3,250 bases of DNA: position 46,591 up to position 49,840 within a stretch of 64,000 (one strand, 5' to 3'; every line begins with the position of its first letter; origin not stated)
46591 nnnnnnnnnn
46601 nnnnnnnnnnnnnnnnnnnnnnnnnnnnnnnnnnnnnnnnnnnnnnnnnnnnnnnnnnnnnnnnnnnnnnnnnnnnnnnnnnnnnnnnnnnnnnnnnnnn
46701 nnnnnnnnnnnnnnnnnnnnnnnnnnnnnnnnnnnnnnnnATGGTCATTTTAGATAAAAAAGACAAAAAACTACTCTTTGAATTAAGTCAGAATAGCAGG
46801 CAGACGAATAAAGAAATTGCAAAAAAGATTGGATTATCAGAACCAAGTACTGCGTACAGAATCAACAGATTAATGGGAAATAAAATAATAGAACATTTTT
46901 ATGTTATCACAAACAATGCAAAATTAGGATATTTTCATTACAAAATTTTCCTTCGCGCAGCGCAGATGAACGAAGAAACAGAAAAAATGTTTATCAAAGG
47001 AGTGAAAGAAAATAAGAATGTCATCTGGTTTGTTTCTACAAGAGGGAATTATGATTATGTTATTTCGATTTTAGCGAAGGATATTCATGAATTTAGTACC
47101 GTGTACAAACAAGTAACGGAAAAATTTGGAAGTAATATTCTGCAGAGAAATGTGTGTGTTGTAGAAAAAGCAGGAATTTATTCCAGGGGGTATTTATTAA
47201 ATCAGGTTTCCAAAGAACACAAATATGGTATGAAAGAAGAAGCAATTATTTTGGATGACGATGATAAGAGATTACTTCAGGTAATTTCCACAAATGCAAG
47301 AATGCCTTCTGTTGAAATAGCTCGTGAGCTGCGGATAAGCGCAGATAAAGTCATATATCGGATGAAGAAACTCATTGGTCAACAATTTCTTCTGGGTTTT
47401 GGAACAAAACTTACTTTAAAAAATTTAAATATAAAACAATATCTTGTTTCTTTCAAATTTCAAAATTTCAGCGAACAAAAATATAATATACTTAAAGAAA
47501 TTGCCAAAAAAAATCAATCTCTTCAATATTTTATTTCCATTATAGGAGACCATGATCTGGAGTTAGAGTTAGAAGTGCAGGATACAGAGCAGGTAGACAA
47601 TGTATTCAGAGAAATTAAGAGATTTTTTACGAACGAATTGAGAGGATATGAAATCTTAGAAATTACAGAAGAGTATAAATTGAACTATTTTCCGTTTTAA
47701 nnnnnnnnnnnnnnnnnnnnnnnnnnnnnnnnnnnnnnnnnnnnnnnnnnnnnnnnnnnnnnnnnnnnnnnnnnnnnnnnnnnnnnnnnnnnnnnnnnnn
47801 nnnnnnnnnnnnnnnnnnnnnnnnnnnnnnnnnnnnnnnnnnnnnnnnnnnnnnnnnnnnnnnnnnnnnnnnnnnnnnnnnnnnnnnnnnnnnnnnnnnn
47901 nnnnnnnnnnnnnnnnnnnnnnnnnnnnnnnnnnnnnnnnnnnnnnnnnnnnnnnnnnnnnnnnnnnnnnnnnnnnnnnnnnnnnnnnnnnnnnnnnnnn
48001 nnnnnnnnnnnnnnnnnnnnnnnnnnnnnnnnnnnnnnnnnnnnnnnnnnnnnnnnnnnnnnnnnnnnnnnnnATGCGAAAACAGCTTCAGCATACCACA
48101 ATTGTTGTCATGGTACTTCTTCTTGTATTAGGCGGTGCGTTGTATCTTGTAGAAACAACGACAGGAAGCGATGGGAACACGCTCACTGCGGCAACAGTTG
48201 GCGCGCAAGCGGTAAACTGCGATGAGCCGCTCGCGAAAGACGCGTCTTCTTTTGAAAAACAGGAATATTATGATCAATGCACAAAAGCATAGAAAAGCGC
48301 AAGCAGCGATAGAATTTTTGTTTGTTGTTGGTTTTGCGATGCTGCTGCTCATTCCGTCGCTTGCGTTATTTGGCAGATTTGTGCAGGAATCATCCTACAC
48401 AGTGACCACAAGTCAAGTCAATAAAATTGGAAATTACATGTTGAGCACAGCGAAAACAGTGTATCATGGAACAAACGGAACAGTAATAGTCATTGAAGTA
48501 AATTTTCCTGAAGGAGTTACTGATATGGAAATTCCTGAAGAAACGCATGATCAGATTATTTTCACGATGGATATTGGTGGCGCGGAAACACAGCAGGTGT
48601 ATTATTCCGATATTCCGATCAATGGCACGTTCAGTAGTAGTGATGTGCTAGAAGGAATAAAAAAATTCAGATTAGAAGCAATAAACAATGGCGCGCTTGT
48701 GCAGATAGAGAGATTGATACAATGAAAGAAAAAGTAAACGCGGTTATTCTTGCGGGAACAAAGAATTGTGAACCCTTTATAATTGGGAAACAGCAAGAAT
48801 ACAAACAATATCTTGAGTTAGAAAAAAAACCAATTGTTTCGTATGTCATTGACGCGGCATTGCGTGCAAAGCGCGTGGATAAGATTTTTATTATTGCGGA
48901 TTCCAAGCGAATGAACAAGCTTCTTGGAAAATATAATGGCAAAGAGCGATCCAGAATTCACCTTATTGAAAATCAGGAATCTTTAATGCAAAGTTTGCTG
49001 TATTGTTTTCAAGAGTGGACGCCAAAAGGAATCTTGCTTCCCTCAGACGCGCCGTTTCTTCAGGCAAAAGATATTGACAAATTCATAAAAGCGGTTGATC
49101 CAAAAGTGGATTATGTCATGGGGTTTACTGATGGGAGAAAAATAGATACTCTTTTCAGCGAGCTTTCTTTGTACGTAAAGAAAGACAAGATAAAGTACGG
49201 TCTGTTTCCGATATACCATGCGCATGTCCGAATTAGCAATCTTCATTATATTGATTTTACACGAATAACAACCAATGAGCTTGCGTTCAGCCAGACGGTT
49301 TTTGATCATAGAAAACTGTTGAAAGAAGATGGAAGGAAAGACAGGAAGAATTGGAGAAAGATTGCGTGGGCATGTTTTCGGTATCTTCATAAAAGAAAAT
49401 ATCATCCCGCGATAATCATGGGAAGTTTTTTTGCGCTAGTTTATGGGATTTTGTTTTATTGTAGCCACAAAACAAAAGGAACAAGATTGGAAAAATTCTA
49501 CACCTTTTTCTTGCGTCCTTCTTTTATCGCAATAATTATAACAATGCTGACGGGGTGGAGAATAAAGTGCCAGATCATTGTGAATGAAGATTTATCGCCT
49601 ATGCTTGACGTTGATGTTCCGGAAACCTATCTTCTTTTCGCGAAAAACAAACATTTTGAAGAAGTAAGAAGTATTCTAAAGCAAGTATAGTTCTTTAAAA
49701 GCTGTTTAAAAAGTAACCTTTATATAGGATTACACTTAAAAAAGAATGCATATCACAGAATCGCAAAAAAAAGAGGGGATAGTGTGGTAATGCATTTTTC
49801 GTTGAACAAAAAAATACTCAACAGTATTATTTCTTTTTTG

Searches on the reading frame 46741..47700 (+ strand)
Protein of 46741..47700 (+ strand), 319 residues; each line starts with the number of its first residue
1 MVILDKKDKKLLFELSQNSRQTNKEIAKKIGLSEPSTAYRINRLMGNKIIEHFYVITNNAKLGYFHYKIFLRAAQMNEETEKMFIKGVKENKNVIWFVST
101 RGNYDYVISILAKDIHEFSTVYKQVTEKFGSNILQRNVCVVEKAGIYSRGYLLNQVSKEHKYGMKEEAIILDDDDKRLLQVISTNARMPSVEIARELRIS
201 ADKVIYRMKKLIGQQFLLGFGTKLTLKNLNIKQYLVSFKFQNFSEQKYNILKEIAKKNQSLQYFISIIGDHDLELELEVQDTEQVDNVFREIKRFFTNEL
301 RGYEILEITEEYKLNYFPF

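Call 3: search_protein_families(library=pfam, proteins=[window:46741-47700:+], max_evalue=0.01)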
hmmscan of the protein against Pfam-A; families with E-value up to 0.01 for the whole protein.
window:46741-47700:+ (319 aa): 8 families
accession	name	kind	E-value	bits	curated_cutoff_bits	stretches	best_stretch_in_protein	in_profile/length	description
PF13404.12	HTH_AsnC-type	-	1.5e-23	82.8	27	2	4-44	1-41/42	AsnC-type helix-turn-helix domain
PF13412.12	HTH_24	-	6.8e-21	74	21.9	2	4-50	1-47/48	Winged helix-turn-helix DNA-binding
PF01037.27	AsnC_trans_reg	-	2.5e-08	34.1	25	1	82-124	12-54/73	Lrp/AsnC ligand binding domain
PF01047.28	MarR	-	6.1e-06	26.5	24.6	1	11-50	8-47/59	MarR family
PF22451.2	NirdL-like_HTH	-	3.2e-05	23.8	27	0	24-50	20-46/47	Siroheme decarboxylase NirDL-like HTH domain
PF12840.13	HTH_20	-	0.0013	19.1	27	0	177-212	8-43/51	Helix-turn-helix domain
PF12802.13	MarR_2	-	0.0033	18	27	0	11-50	10-50/61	MarR family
PF08281.18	Sigma70_r4_2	-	0.0043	17.1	25.7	0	11-43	17-49/54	Sigma-70, region 4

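Call 4: search_protein_families(library=ncbifam, proteins=[window:46741-47700:+], max_evalue=0.01)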
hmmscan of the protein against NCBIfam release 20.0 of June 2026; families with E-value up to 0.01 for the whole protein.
window:46741-47700:+ (319 aa): 14 families
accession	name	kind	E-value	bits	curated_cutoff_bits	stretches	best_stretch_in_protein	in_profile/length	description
NF040947.1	trans_reg_LysM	equivalog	5.9e-19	68.2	180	2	4-124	1-117/136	HTH-type transcriptional regulator LysM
NF053758.1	ChrTpTrnRegChrS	equivalog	2e-16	60.2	250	2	3-66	11-74/158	chromate efflux transcriptional regulator ChrS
NF040820.1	trans_reg_LrpA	equivalog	8.6e-15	54.9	250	2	4-125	2-121/141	HTH-type transcriptional regulator LrpA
NF008384.0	PRK11179.1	equivalog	1.4e-14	54.2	227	2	4-122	7-124/153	transcriptional regulator AsnC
NF008370.0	PRK11169.1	equivalog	1.6e-13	50.7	233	2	4-122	12-131/164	leucine-responsive transcriptional regulator Lrp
NF041395.1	TranRegLrpA1_Halo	equivalog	1.3e-07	31.6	250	1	175-291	7-121/142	HTH-type transcriptional regulator LrpA1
NF040708.3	Siroheme_Dcarb_AhbA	equivalog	8.4e-06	25.6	140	1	23-94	19-87/144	siroheme decarboxylase subunit alpha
TIGR04176.1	MarR_EPS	equivalog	1.5e-05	25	88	0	8-66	6-64/105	MarR family EPS-associated transcriptional regulator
NF041396.1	TranRegLrp_Halo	equivalog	3.2e-05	23.8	190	1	5-141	4-136/149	HTH-type transcriptional regulator Lrp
NF040707.3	Siroheme_Dcarb_AhbB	equivalog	7.9e-05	22.4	125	0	22-66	15-59/146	siroheme decarboxylase subunit beta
NF040939.2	trans_reg_lrs14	equivalog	0.00018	21.5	90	0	4-54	19-70/103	Lrs14 family HTH-type transcriptional regulator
TIGR02985.1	Sig70_bacteroi1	subfamily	0.00041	20.6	126.4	0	9-43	119-153/162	RNA polymerase sigma-70 factor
TIGR02937.1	sigma70-ECF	superfamily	0.0012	18.5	42.9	0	7-43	120-156/165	sigma-70 family RNA polymerase sigma factor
NF053606.1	Sta1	subfamily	0.0032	17.5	80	0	4-69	18-81/100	Sta1 family transcriptional regulator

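Call 22: search_solved_structures(query=window:46741-47700:+, max_evalue=0.01)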
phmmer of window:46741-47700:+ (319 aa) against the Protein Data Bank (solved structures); distinct sequences matched with E-value up to 0.01: 17.
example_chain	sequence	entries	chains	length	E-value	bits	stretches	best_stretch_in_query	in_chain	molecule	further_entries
3i4p_A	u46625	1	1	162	1.7e-07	34.2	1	4-129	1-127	Transcriptional regulator, AsnC family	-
2dbb_A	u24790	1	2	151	5e-07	32.6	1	4-128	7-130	Putative HTH-type transcriptional regulator PH0061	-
2cyy_A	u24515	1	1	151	1.4e-06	31.1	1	2-120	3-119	Putative HTH-type transcriptional regulator PH1519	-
1i1g_A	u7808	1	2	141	1.9e-06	30.7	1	4-121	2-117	TRANSCRIPTIONAL REGULATOR LRPA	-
1ri7_A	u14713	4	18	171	2.1e-06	30.6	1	2-120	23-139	Putative transcriptional regulator | Putative HTH-type transcriptional regulator PH1519 | Uncharacterized HTH-type transcriptional regulator PH1519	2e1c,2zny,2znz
7fby_A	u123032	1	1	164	8e-06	28.7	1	2-122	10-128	Transcriptional regulatory protein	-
9w4v_A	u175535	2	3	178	1.2e-05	28.1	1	2-122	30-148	Uncharacterized HTH-type transcriptional regulator PH0140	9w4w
2p5v_A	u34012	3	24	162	2.4e-05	27.1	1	3-120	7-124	Transcriptional regulator, LRP/AsnC family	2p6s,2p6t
2pmh_A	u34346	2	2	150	2.6e-05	27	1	171-275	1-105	150aa long hypothetical transcriptional regulator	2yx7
2efq_A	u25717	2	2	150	2.6e-05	27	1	171-274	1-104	150aa long hypothetical transcriptional regulator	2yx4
2e7w_A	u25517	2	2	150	2.6e-05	27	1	171-275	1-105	150aa long hypothetical transcriptional regulator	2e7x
4pcq_A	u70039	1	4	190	3.6e-05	26.5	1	169-286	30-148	Possible transcriptional regulatory protein (Probably Lrp/AsnC-family)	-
2efo_A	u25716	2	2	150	3.7e-05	26.5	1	171-274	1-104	150aa long hypothetical transcriptional regulator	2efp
2efn_A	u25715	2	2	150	4.9e-05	26.1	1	171-274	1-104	150aa long hypothetical transcriptional regulator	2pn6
2cfx_A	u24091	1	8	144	0.00016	24.4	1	4-116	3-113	HTH-TYPE TRANSCRIPTIONAL REGULATOR LRPC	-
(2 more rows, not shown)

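Call 69: search_protein_families(library=padloc, proteins=[window:46741-47700:+], max_evalue=0.001)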
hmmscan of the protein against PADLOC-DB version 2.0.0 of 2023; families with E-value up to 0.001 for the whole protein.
window:46741-47700:+ (319 aa): 3 families
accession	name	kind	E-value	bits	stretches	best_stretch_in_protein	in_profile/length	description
PDLC01866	CARF3--CARF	-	9.4e-08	30.3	1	4-52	137-185/207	-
PDLC01848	CARF3--CARF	-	7e-05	20.6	0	4-62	135-191/197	-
PDLC01434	CasR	-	0.00026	18.9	0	4-51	126-172/191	"CAS-I,CAS-II,CAS-III,CAS-IV,CAS-V,CAS-VI; associated_signaling"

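Call 86: search_solved_structures(query=A4, max_evalue=0.01)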
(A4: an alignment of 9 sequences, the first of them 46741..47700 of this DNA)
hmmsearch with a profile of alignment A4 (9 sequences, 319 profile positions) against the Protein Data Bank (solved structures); distinct sequences matched with E-value up to 0.01: 34.
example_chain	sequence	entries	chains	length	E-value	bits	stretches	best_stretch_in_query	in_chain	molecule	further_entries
2cyy_A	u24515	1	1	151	2.7e-18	69.3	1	3-123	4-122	Putative HTH-type transcriptional regulator PH1519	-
1ri7_A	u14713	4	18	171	4e-18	68.8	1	3-123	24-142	Putative transcriptional regulator | Putative HTH-type transcriptional regulator PH1519 | Uncharacterized HTH-type transcriptional regulator PH1519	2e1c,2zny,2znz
7fby_A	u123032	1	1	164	2.1e-17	66.4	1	3-128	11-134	Transcriptional regulatory protein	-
9w4v_A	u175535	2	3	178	3.4e-17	65.7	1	3-128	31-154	Uncharacterized HTH-type transcriptional regulator PH0140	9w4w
1i1g_A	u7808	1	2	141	4.4e-17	65.3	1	4-123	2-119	TRANSCRIPTIONAL REGULATOR LRPA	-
2efo_A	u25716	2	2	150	1.1e-15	60.7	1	4-122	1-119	150aa long hypothetical transcriptional regulator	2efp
2pmh_A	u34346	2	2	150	2.3e-15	59.7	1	4-122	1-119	150aa long hypothetical transcriptional regulator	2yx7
2efq_A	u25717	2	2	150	2.3e-15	59.7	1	4-122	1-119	150aa long hypothetical transcriptional regulator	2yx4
2e7w_A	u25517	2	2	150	2.3e-15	59.7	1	4-122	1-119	150aa long hypothetical transcriptional regulator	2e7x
2efn_A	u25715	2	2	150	2.6e-15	59.5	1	4-122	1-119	150aa long hypothetical transcriptional regulator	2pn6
4pcq_A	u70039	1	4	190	3.6e-14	55.8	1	3-122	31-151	Possible transcriptional regulatory protein (Probably Lrp/AsnC-family)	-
2dbb_A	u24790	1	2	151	1.4e-13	53.9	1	1-137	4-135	Putative HTH-type transcriptional regulator PH0061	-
3i4p_A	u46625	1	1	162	4.4e-13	52.2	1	4-130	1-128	Transcriptional regulator, AsnC family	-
2cfx_A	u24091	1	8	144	1.4e-12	50.6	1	1-124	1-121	HTH-TYPE TRANSCRIPTIONAL REGULATOR LRPC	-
2cg4_A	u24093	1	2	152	6.3e-11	45.1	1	172-311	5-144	REGULATORY PROTEIN ASNC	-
4czd_A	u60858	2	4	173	0.0067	18.7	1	3-94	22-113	PUTATIVE TRANSCRIPTIONAL REGULATOR, ASNC FAMILY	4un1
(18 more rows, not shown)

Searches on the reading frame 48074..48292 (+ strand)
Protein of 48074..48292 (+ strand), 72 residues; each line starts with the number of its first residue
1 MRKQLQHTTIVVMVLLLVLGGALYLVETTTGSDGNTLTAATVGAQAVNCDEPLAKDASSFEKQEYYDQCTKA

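Call 57: search_protein_families(library=pfam, proteins=[window:48074-48292:+], max_evalue=10)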
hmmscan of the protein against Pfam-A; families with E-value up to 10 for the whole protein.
window:48074-48292:+ (72 aa): 1 family
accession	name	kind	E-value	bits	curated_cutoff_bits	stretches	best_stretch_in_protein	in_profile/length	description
PF00584.25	SecE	-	0.0012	19.1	22.7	1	2-26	19-43/55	SecE/Sec61-gamma subunits of protein translocation complex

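Call 58: search_protein_families(library=ncbifam, proteins=[window:48074-48292:+], max_evalue=10)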
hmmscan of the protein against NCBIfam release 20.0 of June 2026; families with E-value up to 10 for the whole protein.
window:48074-48292:+ (72 aa): 2 families
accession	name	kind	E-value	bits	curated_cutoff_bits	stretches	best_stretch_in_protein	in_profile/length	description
NF052429.1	LpqS_Mycobact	equivalog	0.13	12.6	35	1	10-59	7-58/126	putative copper homeostasis (lipo)protein LpqS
TIGR00964.1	secE_bact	equivalog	0.14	12.1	27.55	1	2-28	20-46/57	preprotein translocase subunit SecE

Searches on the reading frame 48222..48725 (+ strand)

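Call 3: search_protein_families(library=pfam, proteins=[window:48222-48725:+], max_evalue=0.01)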
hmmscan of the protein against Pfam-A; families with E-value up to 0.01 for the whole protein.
window:48222-48725:+ (167 aa): 0 families

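Call 4: search_protein_families(library=ncbifam, proteins=[window:48222-48725:+], max_evalue=0.01)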
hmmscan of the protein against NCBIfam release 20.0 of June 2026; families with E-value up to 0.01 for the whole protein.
window:48222-48725:+ (167 aa): 0 families

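Call 57: search_protein_families(library=pfam, proteins=[window:48222-48725:+], max_evalue=10)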
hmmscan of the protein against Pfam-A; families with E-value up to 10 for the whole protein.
window:48222-48725:+ (167 aa): 2 families
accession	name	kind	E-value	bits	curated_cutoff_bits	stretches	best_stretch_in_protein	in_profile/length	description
PF19629.4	DUF6133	-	0.13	12.8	27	1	7-55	2-50/65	Family of unknown function (DUF6133)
PF01150.23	GDA1_CD39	-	0.17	11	24.9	1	84-139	134-191/423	GDA1/CD39 (nucleoside phosphatase) family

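Call 58: search_protein_families(library=ncbifam, proteins=[window:48222-48725:+], max_evalue=10)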
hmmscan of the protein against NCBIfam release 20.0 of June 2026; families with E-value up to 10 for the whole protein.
window:48222-48725:+ (167 aa): 0 families

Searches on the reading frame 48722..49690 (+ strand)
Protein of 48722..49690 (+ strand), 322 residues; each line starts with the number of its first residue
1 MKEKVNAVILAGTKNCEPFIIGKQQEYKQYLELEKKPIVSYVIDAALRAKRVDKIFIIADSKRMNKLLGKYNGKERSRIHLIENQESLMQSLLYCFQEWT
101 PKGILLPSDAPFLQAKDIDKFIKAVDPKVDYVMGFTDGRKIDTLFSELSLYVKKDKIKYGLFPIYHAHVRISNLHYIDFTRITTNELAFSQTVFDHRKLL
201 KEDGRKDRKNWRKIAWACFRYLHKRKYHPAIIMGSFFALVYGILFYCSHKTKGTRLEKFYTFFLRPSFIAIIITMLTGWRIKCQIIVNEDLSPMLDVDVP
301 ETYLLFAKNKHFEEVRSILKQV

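Call 3: search_protein_families(library=pfam, proteins=[window:48722-49690:+], max_evalue=0.01)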
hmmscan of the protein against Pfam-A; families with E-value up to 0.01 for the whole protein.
window:48722-49690:+ (322 aa): 3 families
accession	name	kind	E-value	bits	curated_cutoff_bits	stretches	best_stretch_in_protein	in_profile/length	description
PF12804.13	NTP_transf_3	-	5.9e-07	30.2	27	1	26-141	14-128/160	MobA-like NTP transferase domain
PF02348.25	CTP_transf_3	-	2.5e-06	27.9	22.6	1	28-128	16-117/217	Cytidylyltransferase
PF01128.25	IspD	-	0.00022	21.5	27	1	25-126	17-118/221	2-C-methyl-D-erythritol 4-phosphate cytidylyltransferase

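Call 4: search_protein_families(library=ncbifam, proteins=[window:48722-49690:+], max_evalue=0.01)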
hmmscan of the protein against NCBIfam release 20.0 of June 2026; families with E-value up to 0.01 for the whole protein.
window:48722-49690:+ (322 aa): 9 families
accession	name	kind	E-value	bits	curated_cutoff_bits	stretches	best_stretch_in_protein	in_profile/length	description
NF001183.0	PRK00155.1-3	subfamily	1.4e-07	31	166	1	7-119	4-123/237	D-ribitol-5-phosphate cytidylyltransferase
NF045495.1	AdoCbiPCobY_Meth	equivalog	5.1e-06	26.1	250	1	7-123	3-117/195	adenosylcobinamide-phosphate guanylyltransferase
TIGR03310.1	matur_MocA_YgfJ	equivalog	6.9e-06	26.2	186.45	1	27-133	16-123/188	molybdenum cofactor cytidylyltransferase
TIGR00453.1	ispD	equivalog_domain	4.7e-05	22.9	181.3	1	24-126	15-118/219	2-C-methyl-D-erythritol 4-phosphate cytidylyltransferase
NF009924.0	PRK13385.1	subfamily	6.2e-05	22.7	342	1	22-126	16-124/230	2-C-methyl-D-erythritol 4-phosphate cytidylyltransferase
NF006899.0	PRK09382.1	equivalog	0.00012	21.4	417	1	4-136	6-135/387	bifunctional 2-C-methyl-D-erythritol 4-phosphate cytidylyltransferase/2-C-methyl-D-erythritol 2,4-cyclodiphosphate synthase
NF053639.1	Mfer334_fam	equivalog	0.00029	20.7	260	1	24-125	23-126/209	pseudomurein biosynthesis protein PmurB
NF001457.0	PRK00317.1-3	equivalog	0.002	17.6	164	1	27-182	18-173/200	molybdenum cofactor guanylyltransferase MobA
TIGR03584.1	PseF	equivalog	0.0051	16.5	205.7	1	28-71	16-59/222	pseudaminic acid cytidylyltransferase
